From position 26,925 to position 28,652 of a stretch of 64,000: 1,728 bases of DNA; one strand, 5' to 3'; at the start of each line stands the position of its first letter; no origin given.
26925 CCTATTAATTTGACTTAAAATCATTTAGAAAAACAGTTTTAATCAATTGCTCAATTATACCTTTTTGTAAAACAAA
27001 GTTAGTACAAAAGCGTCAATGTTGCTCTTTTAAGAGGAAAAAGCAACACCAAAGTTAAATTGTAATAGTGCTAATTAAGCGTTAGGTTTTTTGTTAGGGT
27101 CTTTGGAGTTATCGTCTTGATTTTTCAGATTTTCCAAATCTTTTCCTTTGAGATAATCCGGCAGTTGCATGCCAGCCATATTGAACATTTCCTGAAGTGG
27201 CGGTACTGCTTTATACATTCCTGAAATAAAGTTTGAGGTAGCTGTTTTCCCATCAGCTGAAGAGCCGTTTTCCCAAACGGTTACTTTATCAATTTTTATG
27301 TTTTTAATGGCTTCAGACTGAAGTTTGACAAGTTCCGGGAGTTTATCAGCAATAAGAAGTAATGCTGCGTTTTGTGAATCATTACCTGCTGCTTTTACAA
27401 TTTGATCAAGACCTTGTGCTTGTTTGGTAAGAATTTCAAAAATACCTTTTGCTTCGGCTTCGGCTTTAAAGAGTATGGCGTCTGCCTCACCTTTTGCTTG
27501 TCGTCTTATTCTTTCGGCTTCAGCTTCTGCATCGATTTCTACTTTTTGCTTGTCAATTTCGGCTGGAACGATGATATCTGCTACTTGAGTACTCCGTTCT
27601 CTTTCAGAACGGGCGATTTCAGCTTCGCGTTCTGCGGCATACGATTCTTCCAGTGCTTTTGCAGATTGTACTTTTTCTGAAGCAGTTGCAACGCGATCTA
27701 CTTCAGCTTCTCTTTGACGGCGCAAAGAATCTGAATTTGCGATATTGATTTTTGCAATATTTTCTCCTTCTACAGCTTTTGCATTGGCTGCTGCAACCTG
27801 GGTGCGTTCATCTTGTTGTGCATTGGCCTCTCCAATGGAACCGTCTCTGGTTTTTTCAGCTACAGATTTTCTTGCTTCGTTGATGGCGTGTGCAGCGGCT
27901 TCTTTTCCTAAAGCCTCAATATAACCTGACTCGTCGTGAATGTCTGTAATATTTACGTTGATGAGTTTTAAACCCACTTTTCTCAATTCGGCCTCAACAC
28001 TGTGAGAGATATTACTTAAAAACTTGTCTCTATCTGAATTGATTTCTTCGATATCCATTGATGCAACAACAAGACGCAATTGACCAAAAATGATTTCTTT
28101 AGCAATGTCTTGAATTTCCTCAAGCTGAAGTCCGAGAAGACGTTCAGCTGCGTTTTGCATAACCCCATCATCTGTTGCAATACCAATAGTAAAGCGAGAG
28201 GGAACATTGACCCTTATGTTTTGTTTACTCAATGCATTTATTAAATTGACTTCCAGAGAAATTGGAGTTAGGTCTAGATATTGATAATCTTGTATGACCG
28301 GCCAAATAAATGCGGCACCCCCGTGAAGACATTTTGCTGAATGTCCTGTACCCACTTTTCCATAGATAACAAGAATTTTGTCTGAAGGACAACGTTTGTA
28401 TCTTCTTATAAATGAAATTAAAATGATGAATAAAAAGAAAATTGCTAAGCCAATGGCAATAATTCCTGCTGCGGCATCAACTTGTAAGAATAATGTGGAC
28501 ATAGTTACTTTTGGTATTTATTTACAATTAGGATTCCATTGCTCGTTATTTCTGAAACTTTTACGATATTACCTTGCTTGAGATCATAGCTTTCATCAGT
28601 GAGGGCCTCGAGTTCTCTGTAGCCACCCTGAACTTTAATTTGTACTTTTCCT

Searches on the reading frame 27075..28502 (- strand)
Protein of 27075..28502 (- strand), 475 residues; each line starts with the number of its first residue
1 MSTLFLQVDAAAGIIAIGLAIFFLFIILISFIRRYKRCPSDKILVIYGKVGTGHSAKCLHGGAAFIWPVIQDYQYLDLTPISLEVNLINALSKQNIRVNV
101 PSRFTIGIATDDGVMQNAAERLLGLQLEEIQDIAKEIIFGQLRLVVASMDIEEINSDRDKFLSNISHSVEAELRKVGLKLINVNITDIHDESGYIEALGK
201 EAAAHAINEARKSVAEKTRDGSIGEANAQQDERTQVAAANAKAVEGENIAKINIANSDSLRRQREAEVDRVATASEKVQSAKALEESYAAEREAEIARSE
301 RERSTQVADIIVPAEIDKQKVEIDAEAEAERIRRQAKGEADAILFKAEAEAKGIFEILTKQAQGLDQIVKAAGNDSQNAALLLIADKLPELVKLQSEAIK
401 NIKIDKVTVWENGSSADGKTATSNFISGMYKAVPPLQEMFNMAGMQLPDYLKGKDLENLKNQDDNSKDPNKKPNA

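Call 71: search_protein_families(library=pfam, max_evalue=0.00001, proteins=[window:27075-28502:-])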
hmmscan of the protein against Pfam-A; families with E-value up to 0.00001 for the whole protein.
window:27075-28502:- (475 aa): 1 family
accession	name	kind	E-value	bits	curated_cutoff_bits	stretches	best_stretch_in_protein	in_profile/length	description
PF01145.31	Band_7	-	1.1e-30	107.4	23.6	1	40-218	5-175/176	SPFH domain / Band 7 family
